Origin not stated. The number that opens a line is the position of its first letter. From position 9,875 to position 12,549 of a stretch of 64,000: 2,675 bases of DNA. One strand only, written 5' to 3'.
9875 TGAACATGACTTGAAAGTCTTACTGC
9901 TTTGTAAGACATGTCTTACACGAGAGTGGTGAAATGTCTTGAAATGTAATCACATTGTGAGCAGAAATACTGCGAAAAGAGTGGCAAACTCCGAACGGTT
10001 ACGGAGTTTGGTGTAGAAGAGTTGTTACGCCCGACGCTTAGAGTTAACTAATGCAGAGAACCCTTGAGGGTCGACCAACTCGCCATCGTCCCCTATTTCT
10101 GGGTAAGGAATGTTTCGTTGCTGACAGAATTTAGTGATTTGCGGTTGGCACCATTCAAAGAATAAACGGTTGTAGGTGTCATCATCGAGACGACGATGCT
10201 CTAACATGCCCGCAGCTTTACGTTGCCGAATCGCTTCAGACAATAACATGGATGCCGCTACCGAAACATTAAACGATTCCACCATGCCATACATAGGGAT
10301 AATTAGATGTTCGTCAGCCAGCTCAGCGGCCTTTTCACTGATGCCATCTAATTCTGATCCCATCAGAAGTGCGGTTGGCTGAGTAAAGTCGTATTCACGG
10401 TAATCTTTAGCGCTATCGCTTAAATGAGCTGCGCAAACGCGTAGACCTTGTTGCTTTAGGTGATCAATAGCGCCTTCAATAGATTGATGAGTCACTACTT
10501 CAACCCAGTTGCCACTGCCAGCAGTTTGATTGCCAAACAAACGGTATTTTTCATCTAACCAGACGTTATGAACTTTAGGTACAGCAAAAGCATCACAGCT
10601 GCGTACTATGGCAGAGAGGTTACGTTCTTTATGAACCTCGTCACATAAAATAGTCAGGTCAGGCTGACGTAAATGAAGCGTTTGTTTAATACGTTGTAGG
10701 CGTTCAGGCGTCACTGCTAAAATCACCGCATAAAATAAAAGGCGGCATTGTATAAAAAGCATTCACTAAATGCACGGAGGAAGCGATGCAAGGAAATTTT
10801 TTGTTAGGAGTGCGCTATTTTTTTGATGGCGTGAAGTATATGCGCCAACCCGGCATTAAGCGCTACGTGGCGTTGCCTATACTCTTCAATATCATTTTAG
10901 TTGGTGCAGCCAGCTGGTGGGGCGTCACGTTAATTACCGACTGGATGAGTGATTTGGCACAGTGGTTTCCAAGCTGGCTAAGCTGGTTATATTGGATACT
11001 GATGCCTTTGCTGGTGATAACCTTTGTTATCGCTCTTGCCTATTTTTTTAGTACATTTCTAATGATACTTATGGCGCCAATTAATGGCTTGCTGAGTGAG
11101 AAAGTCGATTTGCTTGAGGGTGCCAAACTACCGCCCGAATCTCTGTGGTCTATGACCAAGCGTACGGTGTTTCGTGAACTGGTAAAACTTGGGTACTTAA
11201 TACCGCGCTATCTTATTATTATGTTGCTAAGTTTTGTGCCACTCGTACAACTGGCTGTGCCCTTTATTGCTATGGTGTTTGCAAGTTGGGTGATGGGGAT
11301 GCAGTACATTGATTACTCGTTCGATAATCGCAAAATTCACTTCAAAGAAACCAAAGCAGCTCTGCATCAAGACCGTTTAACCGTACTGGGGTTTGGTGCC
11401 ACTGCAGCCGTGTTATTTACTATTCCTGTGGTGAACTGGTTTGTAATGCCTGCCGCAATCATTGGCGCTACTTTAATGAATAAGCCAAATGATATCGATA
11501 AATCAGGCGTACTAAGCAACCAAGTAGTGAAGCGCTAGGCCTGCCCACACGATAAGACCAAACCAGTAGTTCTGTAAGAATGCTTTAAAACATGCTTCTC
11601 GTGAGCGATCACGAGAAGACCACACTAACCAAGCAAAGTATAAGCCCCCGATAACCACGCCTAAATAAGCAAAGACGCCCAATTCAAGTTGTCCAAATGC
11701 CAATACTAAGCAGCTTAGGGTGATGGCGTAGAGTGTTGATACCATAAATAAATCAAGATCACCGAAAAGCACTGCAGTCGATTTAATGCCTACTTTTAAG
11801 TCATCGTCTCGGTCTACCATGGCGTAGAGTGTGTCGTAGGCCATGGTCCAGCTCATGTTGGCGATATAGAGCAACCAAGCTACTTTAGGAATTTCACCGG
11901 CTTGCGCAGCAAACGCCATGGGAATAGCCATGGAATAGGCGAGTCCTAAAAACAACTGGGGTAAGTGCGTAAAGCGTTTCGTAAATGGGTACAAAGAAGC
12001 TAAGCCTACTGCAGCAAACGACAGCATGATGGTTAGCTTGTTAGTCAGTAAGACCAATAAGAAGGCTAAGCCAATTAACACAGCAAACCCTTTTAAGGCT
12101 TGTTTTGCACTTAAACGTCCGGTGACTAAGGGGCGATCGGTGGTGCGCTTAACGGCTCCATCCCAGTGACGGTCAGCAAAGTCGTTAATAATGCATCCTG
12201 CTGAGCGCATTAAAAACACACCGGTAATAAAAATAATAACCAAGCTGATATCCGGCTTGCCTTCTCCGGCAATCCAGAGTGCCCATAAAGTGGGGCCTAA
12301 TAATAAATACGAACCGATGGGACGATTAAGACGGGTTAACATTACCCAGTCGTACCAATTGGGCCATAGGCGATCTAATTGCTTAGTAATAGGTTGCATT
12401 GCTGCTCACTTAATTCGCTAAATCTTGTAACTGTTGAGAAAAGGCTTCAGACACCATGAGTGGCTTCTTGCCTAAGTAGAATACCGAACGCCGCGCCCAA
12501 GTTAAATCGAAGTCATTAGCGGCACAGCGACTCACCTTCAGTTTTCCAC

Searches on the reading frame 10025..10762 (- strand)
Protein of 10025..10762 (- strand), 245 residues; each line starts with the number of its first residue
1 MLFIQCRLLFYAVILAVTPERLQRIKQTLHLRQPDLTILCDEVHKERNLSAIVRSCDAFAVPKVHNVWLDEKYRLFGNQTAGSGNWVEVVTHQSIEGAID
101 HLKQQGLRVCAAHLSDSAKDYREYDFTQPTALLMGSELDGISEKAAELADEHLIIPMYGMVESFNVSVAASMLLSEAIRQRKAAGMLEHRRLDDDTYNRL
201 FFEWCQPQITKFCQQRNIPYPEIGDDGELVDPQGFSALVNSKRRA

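Call 9: find_homologous_proteins(query=window:10025-10762:-, max_evalue=1e-20)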
Query window:10025-10762:- (245 aa): 792 proteins with E <= 1e-20 among 1459 candidates; the best 120 are listed.
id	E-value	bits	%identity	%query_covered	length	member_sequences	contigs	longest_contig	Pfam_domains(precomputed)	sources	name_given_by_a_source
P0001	2.8e-161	552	100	100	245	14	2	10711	PF00588.25,PF12105.14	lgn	-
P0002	7.2e-134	463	88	94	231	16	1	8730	PF00588.25,PF12105.14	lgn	-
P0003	1.2e-124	433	84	93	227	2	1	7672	PF00588.25,PF12105.14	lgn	-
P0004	4.7e-122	424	81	93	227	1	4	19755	PF00588.25,PF12105.14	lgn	-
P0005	4.7e-104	365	69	92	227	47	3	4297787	PF00588.25,PF12105.14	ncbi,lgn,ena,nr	ncbi:MAG: tRNA (guanosine(18)-2'-O)-methyltransferase TrmH [Gammaproteobacteria bacterium]|nr:tRNA (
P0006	3.6e-103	362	69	92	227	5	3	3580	PF00588.25,PF12105.14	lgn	-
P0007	1.3e-100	354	69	92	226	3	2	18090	PF00588.25,PF12105.14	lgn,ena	-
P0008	1.5e-100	354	69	92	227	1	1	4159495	PF00588.25,PF12105.14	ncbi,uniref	ncbi:tRNA (guanosine(18)-2'-O)-methyltransferase TrmH [Thalassolituus sp. LLYu03]|uniref:tRNA (guano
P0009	3.3e-100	353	68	92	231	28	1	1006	PF00588.25,PF12105.14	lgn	-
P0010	2.1e-99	350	67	93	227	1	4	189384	PF00588.25,PF12105.14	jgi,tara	tara:strand:- start:20683 stop:21366 length:684 start_codon:yes stop_codon:yes gene_type:complete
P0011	3.9e-99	349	67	93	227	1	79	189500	PF00588.25,PF12105.14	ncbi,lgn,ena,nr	ncbi:MAG: tRNA (guanosine(18)-2'-O)-methyltransferase TrmH [Oceanospirillaceae bacterium]|nr:tRNA (g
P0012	8.9e-99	348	66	92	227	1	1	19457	PF00588.25,PF12105.14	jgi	-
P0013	3.3e-96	339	65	92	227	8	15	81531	PF00588.25,PF12105.14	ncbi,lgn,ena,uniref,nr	ncbi:tRNA (guanosine(18)-2'-O)-methyltransferase TrmH [Thalassolituus marinus]|uniref:tRNA (guanosin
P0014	6.8e-96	338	64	92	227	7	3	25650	PF00588.25,PF12105.14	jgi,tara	tara:strand:- start:70 stop:753 length:684 start_codon:yes stop_codon:yes gene_type:complete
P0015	2.3e-95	337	65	92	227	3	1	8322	PF00588.25,PF12105.14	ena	-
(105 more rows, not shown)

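Call 10: search_protein_families(library=pfam, proteins=[window:10025-10762:-])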
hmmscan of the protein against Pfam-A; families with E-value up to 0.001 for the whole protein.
window:10025-10762:- (245 aa): 2 families
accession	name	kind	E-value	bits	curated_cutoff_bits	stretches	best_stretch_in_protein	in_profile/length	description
PF00588.24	SpoU_methylase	-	2.4e-33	115.6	29.7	1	36-174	2-141/142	SpoU rRNA Methylase family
PF12105.13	SpoU_methylas_C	-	3.2e-20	72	25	1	179-231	1-53/54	SpoU, rRNA methylase, C-terminal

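Call 13: find_related_loci(query=A1, collection=genome_contigs, flank=3000)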
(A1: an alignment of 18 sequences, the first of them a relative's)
Query A1 (245 aa) in genome_contigs; peptide patterns used: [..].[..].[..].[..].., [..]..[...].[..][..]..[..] (x = any residue, [..] = any of these).
600 stretches matched a pattern (row limit reached: there are more); 555 encode a relative of the query (tblastn E <= 1e-3); the best 80 are kept; 80 distinct loci.
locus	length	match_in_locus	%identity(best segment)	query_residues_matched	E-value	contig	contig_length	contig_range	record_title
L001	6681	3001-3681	67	17-243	5e-107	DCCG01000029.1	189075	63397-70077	MAG TPA_asm: Thalassolituus sp. UBA1087 UBA1087_contig_242, whole genome shotgun sequence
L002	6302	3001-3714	62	8-242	2e-103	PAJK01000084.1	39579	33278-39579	MAG: Oceanospirillaceae bacterium isolate SAT97 328912, whole genome shotgun sequence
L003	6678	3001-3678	65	17-242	3e-101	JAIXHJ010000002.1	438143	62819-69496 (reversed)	MAG: Pseudomonadota bacterium isolate bin02 ROSE_m_32_bin2_000003, whole genome shotgun sequence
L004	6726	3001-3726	59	1-240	1e-96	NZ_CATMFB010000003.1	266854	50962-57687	MAG: uncultured Thalassolituus sp. isolate SRR3960575_bin.1_MetaWRAP_v1.3_MAG ERZ505214.7, whole genome shotgun sequence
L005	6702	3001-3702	59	8-241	2e-94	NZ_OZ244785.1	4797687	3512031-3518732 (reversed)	MAG: Bacterioplanoides sp. isolate 1d998697-e58e-4f46-9b81-215a7e1dcb23 chromosome 1, complete sequence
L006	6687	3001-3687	58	17-245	7e-94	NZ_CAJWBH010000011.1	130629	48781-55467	MAG: Thalassolituus maritimus isolate ERR599149_bin.6_MetaBAT_v2.12.1_MAG, whole genome shotgun sequence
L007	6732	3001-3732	57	2-242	4e-94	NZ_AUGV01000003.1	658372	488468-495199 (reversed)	Oceanobacter kriegii DSM 6294 G516DRAFT_scaffold00002.2_C, whole genome shotgun sequence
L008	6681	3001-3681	58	17-243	2e-93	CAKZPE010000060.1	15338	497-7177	MAG TPA_asm: uncultured Oceanospirillaceae bacterium isolate ERR2094167_bin.125_CONCOCT_v1.1_MAG genome assembly, contig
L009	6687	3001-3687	58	17-245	9e-93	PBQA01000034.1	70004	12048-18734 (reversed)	MAG: Oceanospirillaceae bacterium isolate RS342 TaraRedSea_contig_196334, whole genome shotgun sequence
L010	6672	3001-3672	61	17-240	7e-92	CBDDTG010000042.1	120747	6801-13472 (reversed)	MAG: Bacterioplanes sp. isolate 4bac70c8-ffff-426f-9b67-68e16a3f45a1 genome assembly, contig: contig_42, whole genome sh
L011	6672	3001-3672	61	17-240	1e-91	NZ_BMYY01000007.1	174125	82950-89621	Bacterioplanes sanyensis strain KCTC 32220 sequence07, whole genome shotgun sequence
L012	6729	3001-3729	56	8-241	4e-91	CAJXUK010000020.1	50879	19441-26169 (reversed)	MAG TPA_asm: uncultured Thalassolituus sp. isolate SRR3933171_bin.1_MetaBAT_v2.12.1_MAG genome assembly, contig: NODE_72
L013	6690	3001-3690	55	14-243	7e-90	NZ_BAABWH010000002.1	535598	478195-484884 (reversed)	Thalassolituus maritimus strain 5NW40-0001 sequence02, whole genome shotgun sequence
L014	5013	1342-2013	58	17-240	3e-89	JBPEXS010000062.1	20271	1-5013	MAG: Thalassolituus sp. isolate MAG30 MAG30_MAG30_62, whole genome shotgun sequence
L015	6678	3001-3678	56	16-241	8e-89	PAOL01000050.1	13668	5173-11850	MAG: Oleispira sp. isolate SAT217 150808, whole genome shotgun sequence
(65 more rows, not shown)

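Call 17: find_encoding_contigs(protein=P0002, flank=3000, max_places=3)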
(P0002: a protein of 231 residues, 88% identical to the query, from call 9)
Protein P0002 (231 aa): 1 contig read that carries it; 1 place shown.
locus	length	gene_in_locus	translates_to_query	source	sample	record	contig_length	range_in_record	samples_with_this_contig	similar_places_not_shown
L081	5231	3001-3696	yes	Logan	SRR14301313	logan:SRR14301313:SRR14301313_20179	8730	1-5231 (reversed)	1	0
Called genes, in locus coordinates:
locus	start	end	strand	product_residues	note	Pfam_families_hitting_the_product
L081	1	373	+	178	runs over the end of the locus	PF04345:Chor_lyase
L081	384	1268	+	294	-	PF01040:UbiA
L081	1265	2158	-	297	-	PF00072:Response_reg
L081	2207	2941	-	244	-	PF07264:EI24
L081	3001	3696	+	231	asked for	PF00588:SpoU_methylase, PF12105:SpoU_methylas_C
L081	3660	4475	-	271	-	-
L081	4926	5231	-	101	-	?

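Call 18: find_encoding_contigs(protein=P0003, flank=3000, max_places=3)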
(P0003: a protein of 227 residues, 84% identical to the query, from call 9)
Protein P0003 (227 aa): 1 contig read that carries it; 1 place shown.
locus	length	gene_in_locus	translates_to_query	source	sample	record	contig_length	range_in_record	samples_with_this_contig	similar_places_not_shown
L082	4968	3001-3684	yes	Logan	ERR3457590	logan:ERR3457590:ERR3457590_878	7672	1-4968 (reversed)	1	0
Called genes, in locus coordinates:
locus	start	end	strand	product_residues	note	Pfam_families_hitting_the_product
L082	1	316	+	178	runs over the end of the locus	PF04345:Chor_lyase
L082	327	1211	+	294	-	PF01040:UbiA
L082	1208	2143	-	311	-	PF00072:Response_reg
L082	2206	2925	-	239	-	PF07264:EI24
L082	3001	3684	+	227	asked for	PF00588:SpoU_methylase, PF12105:SpoU_methylas_C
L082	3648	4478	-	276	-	-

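Call 19: find_encoding_contigs(protein=P0004, flank=3000, max_places=3)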
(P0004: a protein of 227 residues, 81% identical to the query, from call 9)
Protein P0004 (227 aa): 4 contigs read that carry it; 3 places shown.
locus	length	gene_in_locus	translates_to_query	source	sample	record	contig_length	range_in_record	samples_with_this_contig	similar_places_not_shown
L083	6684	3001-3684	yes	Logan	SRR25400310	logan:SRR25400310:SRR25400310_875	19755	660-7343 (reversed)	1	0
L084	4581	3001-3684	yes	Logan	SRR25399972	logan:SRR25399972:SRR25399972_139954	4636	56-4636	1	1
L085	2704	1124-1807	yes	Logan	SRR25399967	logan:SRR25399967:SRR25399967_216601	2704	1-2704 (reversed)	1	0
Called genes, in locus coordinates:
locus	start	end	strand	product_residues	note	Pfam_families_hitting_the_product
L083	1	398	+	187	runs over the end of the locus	PF04345:Chor_lyase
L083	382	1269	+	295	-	PF01040:UbiA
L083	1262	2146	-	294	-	PF00072:Response_reg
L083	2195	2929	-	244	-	PF07264:EI24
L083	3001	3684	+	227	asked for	PF00588:SpoU_methylase, PF12105:SpoU_methylas_C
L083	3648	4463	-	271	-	-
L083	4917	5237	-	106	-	PF11872:DUF3392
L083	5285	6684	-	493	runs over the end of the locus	PF01425:Amidase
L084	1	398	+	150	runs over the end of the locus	?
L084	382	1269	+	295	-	PF01040:UbiA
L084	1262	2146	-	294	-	PF00072:Response_reg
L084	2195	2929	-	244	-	PF07264:EI24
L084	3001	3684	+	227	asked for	PF00588:SpoU_methylase, PF12105:SpoU_methylas_C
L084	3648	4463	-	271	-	-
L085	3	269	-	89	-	?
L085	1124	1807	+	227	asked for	PF00588:SpoU_methylase, PF12105:SpoU_methylas_C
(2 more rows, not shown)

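Call 57: search_protein_families(library=ncbifam, proteins=[L083:3648-4463:-, L083:1262-2146:-], max_evalue=0.01)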
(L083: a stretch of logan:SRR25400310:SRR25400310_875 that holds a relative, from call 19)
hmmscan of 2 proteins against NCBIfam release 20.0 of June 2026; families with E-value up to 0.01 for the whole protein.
L083:3648-4463:- (271 aa): 1 family
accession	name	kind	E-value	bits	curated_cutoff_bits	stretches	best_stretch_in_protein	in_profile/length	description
NF041209.1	resp_regPieR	equivalog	0.0094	15.6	450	0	41-125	111-194/231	two component system response regulator PieR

L083:1262-2146:- (294 aa): 96 families (the best 25 are shown)
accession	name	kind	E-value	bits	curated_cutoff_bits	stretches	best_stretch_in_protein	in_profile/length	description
NF007901.0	PRK10610.1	equivalog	8.5e-25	87.4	189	1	3-124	5-125/129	chemotaxis response regulator CheY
TIGR02154.1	PhoB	equivalog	3.6e-23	82.1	296.2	1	5-123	4-120/226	phosphate regulon transcriptional regulator PhoB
NF001965.0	PRK00742.1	subfamily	2.7e-18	66.3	293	1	2-205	2-179/357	chemotaxis-specific protein-glutamate methyltransferase CheB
NF007135.0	PRK09581.1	equivalog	4.4e-18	65.3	474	1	5-123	4-120/457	PleD family two-component system response regulator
NF041367.1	CheY_Halo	equivalog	1.9e-17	63.7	200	1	6-121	1-112/114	chemotaxis protein CheY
NF008469.0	PRK11361.1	equivalog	3e-16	59.1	714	1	4-116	5-113/461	acetoacetate metabolism transcriptional regulator AtoC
NF041734.1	resp_reg_RppA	equivalog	4.3e-16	59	250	1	6-132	3-127/229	two-component system response regulator RppA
NF007546.0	PRK10161.1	equivalog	5.6e-16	58.8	471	1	5-123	4-120/229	phosphate response regulator transcription factor PhoB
NF040689.1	MtrAB_MtrA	equivalog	7e-16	58.2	300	1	6-120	1-110/219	MtrAB system response regulator MtrA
NF045944.1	ResRegRpaBCyano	equivalog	1e-15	57.7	330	1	7-127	1-116/229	response regulator transcription factor RpaB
NF053512.1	nitric_RR_NosR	exception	2.9e-15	56.2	400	1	6-121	1-113/422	response regulator c-di-GMP phosphodiesterase, NosR family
NF007969.0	PRK10693.1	equivalog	4.9e-15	55.4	329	1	5-111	9-111/337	two-component system response regulator RssB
NF012227.0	AdeR_RR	equivalog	1e-14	54.6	340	1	5-122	13-125/239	efflux system response regulator transcription factor AdeR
NF007005.1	PRK09468.1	equivalog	5.1e-14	52.3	331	1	5-145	5-141/237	osmolarity response regulator transcription factor OmpR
NF007935.0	PRK10651.1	equivalog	9.5e-14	51.1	250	1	4-123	7-124/216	two-component system response regulator NarL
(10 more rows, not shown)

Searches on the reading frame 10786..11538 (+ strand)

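Call 10: search_protein_families(library=pfam, proteins=[window:10786-11538:+])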
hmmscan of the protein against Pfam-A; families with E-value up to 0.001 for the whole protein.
window:10786-11538:+ (250 aa): 1 family
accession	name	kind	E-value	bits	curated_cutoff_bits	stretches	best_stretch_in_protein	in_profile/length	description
PF07264.17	EI24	-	5.7e-46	157.6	32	1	11-222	1-199/199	Sulfate transporter CysZ/Etoposide-induced protein 2.4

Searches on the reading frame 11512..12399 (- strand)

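Call 10: search_protein_families(library=pfam, proteins=[window:11512-12399:-])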
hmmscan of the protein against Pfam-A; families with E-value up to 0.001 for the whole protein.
window:11512-12399:- (295 aa): 1 family
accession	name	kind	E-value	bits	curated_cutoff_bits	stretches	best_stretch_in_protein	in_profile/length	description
PF01040.23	UbiA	-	3.7e-65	220.1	34.2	1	33-278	1-247/250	UbiA prenyltransferase family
